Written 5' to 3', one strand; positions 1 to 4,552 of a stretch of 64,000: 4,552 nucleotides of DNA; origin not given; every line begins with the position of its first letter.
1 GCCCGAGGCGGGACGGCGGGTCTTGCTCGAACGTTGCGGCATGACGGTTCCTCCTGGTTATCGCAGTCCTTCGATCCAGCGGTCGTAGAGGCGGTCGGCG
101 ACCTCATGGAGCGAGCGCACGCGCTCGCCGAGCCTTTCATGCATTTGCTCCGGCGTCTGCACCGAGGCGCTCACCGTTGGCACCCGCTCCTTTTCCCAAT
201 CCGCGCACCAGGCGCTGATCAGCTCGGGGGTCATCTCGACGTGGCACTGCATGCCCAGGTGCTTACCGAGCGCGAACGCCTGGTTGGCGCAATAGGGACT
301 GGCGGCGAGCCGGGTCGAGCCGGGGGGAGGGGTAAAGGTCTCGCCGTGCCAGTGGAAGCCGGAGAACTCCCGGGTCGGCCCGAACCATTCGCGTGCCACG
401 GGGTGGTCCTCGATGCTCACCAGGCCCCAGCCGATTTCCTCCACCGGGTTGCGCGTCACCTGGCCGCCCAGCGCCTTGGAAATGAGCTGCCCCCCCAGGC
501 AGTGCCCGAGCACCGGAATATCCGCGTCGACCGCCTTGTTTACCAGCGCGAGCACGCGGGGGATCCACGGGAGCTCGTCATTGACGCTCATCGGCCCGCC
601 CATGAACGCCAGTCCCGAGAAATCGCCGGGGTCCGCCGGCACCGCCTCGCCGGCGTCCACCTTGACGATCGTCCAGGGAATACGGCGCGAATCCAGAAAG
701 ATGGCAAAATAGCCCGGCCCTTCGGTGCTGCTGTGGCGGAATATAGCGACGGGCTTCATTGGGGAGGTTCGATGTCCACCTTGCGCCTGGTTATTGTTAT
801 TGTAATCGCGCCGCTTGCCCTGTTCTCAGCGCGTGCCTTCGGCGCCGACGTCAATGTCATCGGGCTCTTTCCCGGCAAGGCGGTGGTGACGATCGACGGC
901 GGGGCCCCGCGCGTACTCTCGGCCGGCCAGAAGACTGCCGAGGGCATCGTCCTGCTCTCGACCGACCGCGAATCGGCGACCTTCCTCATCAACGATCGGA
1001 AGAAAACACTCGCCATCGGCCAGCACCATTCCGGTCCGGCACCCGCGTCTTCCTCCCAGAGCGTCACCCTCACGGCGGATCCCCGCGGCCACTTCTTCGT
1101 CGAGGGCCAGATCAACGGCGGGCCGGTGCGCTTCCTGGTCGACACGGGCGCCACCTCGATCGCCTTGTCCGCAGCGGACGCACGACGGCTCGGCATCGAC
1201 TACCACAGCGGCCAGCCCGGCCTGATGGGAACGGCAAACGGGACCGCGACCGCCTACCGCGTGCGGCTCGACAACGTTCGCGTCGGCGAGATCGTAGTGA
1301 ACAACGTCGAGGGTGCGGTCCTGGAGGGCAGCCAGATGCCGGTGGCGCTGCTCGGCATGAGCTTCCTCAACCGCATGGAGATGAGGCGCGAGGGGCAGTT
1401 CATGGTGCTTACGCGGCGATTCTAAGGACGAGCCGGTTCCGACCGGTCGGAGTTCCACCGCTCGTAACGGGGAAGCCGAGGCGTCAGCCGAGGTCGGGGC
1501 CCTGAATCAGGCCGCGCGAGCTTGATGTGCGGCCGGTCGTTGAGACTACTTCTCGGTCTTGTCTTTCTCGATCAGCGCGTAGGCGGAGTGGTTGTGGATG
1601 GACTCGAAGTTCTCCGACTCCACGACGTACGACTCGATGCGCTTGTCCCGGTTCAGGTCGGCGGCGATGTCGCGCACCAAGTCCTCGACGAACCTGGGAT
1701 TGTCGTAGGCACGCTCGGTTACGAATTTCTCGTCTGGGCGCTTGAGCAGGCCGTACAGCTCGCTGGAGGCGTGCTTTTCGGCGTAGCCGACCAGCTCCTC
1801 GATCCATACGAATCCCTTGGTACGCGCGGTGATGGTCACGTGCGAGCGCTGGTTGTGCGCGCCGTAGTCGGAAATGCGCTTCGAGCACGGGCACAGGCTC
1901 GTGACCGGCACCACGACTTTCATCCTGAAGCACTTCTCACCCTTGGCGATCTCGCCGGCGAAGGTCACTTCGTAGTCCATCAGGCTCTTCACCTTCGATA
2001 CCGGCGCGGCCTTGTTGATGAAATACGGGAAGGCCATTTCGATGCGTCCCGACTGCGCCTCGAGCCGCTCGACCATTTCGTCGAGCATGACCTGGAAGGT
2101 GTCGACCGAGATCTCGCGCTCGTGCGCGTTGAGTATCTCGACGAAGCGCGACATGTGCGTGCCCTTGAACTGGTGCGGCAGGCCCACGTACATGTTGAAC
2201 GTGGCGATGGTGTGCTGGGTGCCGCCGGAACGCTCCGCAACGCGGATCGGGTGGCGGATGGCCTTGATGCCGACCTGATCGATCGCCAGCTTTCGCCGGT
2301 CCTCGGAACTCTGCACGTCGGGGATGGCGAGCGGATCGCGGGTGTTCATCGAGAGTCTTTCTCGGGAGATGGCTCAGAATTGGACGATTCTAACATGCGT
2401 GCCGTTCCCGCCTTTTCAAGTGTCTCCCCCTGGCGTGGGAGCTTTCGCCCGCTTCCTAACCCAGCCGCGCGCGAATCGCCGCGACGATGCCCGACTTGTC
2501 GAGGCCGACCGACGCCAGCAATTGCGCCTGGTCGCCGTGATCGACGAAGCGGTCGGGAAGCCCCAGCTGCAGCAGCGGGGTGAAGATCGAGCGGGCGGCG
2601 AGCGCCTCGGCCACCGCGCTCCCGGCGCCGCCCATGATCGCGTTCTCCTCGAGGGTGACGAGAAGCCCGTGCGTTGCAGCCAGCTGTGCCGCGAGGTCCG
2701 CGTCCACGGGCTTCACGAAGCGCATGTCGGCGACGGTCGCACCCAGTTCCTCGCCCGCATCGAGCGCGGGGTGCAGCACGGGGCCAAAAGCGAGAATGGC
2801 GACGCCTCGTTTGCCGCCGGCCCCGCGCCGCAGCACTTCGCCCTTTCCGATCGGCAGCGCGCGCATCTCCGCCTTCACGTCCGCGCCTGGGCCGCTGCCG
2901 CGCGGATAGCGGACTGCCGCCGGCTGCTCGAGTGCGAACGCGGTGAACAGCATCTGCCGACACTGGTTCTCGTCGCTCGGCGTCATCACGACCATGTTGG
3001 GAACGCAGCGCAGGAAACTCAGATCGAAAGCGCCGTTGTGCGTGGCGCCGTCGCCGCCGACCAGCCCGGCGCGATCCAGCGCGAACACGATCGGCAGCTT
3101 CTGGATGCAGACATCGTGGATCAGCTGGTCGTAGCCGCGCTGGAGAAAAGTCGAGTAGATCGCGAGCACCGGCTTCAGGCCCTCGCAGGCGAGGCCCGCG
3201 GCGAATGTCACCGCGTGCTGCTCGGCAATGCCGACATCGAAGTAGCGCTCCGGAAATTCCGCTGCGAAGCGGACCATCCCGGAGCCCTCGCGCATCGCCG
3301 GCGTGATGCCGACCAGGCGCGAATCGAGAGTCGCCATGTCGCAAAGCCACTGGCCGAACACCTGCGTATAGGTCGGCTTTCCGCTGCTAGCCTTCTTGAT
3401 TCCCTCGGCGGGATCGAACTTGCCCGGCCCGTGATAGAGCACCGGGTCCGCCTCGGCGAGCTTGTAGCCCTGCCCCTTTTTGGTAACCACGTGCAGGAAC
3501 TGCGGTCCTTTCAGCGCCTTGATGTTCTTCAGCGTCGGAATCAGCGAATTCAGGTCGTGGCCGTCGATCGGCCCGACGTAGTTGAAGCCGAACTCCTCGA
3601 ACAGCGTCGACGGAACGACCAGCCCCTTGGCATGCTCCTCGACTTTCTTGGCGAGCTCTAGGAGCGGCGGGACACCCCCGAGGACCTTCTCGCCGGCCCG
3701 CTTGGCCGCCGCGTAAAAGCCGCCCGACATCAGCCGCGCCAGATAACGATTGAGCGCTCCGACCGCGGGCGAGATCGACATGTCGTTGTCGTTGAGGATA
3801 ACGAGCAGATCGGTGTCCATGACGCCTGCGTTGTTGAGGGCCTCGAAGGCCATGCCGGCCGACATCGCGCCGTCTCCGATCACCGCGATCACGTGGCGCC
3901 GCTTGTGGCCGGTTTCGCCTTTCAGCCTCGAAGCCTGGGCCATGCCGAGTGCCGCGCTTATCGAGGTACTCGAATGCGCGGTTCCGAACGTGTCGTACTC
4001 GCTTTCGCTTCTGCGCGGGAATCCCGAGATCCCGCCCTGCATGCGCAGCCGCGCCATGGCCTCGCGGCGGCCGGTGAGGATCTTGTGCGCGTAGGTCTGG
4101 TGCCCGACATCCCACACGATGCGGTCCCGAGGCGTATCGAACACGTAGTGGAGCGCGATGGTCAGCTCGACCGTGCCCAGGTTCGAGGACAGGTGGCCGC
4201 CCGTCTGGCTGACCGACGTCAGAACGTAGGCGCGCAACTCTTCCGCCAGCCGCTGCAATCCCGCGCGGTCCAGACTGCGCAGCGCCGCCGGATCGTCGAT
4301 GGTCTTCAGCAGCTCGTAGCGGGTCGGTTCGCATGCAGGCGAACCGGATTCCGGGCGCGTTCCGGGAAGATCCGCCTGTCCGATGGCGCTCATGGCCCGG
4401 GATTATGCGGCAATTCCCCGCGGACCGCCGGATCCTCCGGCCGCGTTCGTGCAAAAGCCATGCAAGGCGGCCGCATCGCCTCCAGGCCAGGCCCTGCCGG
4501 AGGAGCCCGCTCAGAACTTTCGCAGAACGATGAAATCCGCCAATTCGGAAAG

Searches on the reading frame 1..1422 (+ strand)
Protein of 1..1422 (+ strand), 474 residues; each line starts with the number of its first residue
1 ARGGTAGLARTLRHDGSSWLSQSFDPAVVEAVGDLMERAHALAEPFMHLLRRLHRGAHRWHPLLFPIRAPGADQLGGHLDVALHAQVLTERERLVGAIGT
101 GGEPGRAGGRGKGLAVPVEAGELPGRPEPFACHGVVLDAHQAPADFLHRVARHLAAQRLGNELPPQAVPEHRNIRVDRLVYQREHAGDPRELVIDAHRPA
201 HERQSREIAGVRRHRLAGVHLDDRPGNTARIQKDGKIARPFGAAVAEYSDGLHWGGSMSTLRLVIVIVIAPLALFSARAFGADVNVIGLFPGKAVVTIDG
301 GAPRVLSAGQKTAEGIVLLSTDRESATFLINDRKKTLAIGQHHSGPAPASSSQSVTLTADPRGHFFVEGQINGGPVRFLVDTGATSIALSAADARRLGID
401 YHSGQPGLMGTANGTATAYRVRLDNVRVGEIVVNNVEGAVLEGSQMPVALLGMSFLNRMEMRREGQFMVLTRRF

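Call 34: search_protein_families(library=pfam, proteins=[window:1-1422:+], max_evalue=0.00001)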
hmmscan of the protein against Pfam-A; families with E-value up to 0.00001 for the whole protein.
window:1-1422:+ (474 aa): 2 families
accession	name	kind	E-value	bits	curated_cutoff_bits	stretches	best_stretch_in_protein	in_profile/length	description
PF13975.11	gag-asp_proteas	-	1e-28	100.2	28.2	1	367-458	1-92/92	gag-polyprotein putative aspartyl protease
PF13650.11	Asp_protease_2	-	4.2e-25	88.7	24.3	1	367-455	1-90/90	Aspartyl protease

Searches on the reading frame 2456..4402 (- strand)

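Call 34: search_protein_families(library=pfam, proteins=[window:2456-4402:-], max_evalue=0.00001)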
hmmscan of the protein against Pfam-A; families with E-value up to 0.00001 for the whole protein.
window:2456-4402:- (648 aa): 4 families
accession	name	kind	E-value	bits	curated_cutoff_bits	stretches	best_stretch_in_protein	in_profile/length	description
PF13292.11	DXP_synthase_N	-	2.8e-121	404.4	21.2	1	32-307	1-274/274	1-deoxy-D-xylulose-5-phosphate synthase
PF02779.29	Transket_pyr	-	1.9e-46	158.3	27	1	342-503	2-171/174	Transketolase, pyrimidine binding domain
PF02780.25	Transketolase_C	-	3e-23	82.5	25.9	1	532-639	10-124/124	Transketolase, C-terminal domain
PF00456.26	Transketolase_N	-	3e-06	26.9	22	1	51-214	4-191/334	Transketolase, thiamine diphosphate binding domain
